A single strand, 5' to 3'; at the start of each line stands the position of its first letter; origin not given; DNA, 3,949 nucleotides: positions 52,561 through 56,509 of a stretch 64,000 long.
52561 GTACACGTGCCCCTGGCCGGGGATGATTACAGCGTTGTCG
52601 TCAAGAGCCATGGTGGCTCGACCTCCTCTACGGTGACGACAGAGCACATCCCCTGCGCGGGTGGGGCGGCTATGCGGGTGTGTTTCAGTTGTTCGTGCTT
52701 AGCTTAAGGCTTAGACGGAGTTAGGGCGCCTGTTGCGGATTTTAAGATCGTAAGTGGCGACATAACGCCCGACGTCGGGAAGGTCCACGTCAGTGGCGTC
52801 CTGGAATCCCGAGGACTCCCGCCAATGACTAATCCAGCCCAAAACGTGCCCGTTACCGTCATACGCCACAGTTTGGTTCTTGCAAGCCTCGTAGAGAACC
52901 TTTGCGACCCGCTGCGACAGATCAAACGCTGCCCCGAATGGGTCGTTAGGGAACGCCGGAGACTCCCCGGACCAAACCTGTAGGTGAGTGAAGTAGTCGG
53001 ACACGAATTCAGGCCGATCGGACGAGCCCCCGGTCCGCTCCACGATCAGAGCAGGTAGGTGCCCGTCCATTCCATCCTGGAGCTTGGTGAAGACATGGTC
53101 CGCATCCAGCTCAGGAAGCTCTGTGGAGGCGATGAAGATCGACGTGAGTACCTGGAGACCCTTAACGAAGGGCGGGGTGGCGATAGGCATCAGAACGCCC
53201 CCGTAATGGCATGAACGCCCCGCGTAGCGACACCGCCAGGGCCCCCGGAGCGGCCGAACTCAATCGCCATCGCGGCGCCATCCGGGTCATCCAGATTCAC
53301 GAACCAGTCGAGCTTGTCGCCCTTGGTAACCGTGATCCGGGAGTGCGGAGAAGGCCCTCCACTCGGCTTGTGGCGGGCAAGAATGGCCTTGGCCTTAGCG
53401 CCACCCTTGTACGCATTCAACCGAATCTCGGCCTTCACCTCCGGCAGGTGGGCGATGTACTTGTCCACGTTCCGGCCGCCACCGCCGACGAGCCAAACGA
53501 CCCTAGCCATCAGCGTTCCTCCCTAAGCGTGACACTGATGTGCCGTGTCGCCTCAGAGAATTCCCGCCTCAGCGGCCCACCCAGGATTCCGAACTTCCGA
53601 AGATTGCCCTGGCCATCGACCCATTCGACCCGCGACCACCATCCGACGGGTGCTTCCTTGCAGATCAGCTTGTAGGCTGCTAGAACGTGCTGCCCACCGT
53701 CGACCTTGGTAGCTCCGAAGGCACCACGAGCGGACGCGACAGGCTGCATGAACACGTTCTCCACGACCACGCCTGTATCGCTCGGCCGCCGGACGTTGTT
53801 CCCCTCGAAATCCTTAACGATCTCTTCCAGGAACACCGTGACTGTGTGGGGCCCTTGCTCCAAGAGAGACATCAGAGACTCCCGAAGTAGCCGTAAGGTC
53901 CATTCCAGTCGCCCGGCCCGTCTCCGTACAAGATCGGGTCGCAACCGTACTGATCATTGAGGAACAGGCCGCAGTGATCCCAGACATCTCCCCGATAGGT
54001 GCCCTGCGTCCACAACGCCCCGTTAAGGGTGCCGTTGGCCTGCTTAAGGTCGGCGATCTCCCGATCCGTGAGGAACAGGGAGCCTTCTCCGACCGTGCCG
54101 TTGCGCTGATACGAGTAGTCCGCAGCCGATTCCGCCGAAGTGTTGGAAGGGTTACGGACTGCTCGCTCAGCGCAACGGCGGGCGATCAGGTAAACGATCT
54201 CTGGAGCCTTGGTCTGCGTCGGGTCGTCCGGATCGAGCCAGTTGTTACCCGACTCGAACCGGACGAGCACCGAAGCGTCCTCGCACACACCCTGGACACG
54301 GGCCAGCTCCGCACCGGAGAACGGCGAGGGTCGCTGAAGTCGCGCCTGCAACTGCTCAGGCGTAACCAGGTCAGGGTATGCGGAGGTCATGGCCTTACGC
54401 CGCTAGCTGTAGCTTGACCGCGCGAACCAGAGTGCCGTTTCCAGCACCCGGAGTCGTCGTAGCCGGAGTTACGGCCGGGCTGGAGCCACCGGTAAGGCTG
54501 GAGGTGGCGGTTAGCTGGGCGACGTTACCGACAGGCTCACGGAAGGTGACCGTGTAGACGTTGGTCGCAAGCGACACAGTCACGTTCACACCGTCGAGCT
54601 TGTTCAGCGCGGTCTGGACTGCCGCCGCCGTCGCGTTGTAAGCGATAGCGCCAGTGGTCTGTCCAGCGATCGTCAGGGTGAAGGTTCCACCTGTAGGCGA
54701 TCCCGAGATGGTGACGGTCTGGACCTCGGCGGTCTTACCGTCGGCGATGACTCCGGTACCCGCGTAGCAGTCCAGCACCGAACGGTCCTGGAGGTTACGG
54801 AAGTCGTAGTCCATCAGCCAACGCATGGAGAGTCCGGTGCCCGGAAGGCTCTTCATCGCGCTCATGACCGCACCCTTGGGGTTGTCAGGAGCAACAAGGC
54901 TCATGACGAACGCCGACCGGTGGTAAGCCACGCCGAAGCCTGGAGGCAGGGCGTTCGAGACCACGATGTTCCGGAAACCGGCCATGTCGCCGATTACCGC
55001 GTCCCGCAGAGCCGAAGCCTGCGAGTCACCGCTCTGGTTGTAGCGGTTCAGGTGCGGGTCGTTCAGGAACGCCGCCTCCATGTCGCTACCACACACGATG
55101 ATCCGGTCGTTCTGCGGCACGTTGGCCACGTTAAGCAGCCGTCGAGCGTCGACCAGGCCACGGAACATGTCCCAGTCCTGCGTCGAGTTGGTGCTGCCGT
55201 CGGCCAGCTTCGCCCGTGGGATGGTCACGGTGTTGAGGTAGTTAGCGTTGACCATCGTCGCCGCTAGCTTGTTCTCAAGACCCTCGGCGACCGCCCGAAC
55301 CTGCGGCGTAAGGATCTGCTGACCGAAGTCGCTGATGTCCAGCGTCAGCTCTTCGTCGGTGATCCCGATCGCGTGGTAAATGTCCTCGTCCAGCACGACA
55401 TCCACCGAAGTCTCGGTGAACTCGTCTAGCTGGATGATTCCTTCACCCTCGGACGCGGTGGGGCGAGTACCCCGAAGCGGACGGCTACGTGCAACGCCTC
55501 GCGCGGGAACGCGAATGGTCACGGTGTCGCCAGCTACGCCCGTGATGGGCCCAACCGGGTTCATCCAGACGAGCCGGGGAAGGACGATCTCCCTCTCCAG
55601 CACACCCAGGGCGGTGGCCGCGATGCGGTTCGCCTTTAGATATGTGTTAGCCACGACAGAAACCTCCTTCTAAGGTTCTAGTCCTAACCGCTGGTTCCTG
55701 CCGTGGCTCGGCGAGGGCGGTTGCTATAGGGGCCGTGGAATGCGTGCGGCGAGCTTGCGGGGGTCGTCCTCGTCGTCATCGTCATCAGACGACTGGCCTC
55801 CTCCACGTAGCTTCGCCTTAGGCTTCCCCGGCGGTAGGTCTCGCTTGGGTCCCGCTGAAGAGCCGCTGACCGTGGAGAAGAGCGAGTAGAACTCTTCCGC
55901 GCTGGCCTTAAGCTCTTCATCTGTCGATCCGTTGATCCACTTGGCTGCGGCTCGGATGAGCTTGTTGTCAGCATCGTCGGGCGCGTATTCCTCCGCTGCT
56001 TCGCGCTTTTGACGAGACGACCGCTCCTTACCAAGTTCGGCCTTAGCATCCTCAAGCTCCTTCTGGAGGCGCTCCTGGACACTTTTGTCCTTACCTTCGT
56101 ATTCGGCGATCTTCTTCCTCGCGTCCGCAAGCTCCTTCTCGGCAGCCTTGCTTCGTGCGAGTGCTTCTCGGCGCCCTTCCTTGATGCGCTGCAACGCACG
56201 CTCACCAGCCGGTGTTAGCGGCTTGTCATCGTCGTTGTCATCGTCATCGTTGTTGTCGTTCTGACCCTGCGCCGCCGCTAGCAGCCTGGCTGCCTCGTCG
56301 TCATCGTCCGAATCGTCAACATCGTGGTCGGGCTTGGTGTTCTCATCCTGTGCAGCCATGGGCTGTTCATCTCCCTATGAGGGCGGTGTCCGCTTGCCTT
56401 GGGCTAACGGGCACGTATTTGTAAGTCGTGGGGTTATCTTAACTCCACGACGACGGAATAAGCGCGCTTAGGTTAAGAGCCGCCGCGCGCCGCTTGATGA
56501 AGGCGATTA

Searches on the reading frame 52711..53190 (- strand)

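Call 9: search_protein_families(library=phrogs, proteins=[window:52711-53190:-], max_evalue=0.001)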
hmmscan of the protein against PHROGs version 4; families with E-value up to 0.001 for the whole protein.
window:52711-53190:- (159 aa): 1 family
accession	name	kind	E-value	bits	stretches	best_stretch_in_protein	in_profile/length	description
phrog_123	-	connector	3e-17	63.8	1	27-156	20-137/139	tail terminator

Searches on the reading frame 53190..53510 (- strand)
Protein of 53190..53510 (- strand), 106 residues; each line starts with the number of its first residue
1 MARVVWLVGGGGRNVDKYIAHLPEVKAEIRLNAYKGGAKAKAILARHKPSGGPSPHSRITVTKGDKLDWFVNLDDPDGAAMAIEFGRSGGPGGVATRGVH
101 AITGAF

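Call 9: search_protein_families(library=phrogs, proteins=[window:53190-53510:-], max_evalue=0.001)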
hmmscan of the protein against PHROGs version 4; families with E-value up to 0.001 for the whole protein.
window:53190-53510:- (106 aa): 1 family
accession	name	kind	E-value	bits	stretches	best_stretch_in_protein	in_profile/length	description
phrog_321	-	connector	1.1e-17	65.4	1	12-90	7-86/122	tail completion or Neck1 protein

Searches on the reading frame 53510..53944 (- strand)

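Call 9: search_protein_families(library=phrogs, proteins=[window:53510-53944:-], max_evalue=0.001)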
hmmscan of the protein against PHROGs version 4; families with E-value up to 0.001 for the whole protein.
window:53510-53944:- (144 aa): 1 family
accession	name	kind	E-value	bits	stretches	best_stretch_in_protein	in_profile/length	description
phrog_320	-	connector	8.6e-16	59.3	1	25-142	1-119/120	head closure Hc1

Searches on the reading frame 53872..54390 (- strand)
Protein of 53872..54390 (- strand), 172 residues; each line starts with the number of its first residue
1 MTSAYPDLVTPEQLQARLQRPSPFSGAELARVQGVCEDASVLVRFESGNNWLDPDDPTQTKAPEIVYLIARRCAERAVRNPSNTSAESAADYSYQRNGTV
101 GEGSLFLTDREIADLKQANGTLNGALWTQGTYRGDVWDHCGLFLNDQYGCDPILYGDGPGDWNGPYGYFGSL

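Call 9: search_protein_families(library=phrogs, proteins=[window:53872-54390:-], max_evalue=0.001)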
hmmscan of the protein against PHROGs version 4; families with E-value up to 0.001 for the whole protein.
window:53872-54390:- (172 aa): 1 family
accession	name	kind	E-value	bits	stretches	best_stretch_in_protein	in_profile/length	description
phrog_137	-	connector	6.8e-17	62.6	1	7-125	62-176/222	head-tail adaptor Ad1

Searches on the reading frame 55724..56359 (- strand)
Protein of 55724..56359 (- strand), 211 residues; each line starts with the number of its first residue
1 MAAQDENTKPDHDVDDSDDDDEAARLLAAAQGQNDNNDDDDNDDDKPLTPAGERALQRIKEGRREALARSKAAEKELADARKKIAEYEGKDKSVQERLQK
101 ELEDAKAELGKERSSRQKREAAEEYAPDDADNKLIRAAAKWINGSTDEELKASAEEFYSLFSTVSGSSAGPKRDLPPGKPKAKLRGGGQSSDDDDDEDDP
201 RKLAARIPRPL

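Call 9: search_protein_families(library=phrogs, proteins=[window:55724-56359:-], max_evalue=0.001)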
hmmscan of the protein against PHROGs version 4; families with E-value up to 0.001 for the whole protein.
window:55724-56359:- (211 aa): 3 families
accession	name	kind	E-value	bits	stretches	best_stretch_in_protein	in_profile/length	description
phrog_1793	-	head and packaging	4.7e-09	37.7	1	10-205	8-183/193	head scaffolding protein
phrog_233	-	head and packaging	3.3e-07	32.1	1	61-181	17-142/161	head scaffolding protein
phrog_3760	-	head and packaging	0.00027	21.9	0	13-209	5-202/209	head scaffolding protein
